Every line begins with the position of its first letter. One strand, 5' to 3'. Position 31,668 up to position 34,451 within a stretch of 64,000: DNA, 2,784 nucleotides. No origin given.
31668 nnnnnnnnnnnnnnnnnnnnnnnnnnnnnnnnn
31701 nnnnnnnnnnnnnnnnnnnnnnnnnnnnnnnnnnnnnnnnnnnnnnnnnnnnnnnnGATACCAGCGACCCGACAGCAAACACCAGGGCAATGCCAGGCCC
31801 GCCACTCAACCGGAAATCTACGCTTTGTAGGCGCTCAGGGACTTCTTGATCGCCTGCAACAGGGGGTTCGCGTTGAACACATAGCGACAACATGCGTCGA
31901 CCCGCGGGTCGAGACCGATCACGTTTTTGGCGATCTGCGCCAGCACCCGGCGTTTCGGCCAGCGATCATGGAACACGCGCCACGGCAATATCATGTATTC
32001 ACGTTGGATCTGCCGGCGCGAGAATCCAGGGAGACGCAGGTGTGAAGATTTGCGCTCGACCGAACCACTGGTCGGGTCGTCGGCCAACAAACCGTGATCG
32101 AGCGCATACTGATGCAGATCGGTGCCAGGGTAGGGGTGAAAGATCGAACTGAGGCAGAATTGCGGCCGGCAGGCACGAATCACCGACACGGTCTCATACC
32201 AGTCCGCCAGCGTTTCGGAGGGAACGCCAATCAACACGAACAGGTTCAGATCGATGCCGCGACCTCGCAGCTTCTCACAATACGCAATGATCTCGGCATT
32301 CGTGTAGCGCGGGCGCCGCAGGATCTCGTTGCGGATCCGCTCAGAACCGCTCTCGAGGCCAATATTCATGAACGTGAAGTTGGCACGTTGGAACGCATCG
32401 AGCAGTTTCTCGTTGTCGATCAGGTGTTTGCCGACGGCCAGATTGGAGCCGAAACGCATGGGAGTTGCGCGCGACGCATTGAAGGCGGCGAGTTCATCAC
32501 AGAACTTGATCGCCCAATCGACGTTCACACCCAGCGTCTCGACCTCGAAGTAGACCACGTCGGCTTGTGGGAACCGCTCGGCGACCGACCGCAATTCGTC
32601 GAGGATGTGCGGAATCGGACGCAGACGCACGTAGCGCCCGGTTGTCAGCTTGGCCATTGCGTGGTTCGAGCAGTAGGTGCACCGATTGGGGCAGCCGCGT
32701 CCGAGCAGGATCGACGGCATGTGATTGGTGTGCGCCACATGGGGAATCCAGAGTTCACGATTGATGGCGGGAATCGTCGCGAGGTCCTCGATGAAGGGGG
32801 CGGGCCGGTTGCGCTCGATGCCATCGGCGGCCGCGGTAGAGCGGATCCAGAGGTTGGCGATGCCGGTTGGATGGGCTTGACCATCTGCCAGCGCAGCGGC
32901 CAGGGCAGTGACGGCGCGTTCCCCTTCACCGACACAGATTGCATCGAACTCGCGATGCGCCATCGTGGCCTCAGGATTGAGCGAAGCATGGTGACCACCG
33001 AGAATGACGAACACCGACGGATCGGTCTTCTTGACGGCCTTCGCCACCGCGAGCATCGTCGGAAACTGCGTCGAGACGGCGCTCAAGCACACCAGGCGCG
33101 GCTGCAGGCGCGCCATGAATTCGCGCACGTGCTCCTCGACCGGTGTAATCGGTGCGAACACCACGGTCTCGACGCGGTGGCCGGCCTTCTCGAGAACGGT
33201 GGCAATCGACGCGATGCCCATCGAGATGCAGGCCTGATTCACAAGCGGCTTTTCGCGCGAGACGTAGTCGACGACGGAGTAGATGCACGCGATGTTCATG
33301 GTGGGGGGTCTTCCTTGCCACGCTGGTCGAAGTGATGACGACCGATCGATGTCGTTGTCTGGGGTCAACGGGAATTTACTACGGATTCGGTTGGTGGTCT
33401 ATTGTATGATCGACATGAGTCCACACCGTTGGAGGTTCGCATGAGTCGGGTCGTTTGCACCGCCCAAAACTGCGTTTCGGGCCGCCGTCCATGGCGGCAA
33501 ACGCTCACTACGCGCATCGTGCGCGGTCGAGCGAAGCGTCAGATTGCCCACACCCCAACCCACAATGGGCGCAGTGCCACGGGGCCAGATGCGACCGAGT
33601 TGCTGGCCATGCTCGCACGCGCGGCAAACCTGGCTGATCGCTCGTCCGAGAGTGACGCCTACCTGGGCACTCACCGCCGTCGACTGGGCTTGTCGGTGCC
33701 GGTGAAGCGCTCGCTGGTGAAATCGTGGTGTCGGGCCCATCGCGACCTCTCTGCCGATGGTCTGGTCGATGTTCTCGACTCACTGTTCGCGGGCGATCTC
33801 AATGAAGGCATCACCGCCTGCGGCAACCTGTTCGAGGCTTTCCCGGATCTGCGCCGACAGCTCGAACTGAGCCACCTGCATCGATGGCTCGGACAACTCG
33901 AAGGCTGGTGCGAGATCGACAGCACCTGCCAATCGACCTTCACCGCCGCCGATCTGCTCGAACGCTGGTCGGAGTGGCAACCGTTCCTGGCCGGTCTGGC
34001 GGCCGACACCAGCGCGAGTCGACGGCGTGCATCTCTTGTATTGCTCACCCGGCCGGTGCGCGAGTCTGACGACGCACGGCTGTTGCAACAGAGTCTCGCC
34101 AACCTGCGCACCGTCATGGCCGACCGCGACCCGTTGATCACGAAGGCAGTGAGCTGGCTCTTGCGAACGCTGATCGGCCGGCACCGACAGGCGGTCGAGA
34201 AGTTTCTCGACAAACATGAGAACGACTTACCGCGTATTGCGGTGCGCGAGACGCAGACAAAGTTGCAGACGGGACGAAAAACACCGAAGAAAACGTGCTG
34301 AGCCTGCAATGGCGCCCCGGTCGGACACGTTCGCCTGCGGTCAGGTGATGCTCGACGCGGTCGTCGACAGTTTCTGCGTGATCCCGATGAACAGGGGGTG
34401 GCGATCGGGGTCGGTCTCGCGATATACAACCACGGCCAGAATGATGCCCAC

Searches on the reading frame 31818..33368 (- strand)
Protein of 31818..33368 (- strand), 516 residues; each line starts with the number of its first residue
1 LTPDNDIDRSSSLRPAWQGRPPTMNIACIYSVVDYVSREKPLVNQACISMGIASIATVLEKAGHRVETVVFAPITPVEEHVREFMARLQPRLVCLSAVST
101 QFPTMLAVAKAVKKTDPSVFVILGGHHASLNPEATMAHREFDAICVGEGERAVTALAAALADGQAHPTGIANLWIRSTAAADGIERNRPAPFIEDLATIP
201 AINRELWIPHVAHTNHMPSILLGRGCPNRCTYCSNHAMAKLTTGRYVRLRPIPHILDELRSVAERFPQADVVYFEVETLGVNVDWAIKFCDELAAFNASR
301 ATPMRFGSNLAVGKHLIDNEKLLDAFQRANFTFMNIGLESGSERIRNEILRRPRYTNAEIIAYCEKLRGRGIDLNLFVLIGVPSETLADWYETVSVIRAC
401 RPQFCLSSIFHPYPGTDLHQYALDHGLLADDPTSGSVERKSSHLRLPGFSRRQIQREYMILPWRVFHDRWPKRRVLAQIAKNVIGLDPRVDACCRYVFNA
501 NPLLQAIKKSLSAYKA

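Call 45: search_protein_families(library=pfam, proteins=[window:31818-33368:-], max_evalue=0.001)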
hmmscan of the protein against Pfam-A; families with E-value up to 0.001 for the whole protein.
window:31818-33368:- (516 aa): 3 families
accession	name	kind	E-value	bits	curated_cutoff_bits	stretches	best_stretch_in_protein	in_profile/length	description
PF02310.24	B12-binding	-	4.2e-22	78.7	32.1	1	47-156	12-120/121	B12 binding domain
PF04055.27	Radical_SAM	-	2.6e-18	67.2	29.5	1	221-395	2-164/166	Radical SAM superfamily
PF19864.5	Radical_SAM_N2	-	0.0006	19.7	29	0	113-164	81-129/151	Radical SAM proteins, N-terminal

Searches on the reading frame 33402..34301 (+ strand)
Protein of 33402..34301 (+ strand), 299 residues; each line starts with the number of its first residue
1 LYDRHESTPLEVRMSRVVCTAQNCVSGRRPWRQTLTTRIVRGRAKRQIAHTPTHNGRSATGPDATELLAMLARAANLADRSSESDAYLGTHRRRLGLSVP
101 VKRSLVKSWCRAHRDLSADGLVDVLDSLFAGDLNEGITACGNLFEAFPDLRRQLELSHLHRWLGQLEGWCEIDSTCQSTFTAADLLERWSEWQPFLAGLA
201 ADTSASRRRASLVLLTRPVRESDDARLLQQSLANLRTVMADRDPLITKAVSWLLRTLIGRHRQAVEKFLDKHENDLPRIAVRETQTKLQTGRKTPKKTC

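Call 14: search_protein_families(library=pfam, proteins=[window:33402-34301:+], max_evalue=0.001)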
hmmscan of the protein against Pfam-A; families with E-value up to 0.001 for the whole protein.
window:33402-34301:+ (299 aa): 1 family
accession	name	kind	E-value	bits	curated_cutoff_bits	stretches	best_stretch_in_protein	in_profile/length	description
PF08713.17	DNA_alkylation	-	3e-24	86.3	21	1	74-287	8-212/213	DNA alkylation repair enzyme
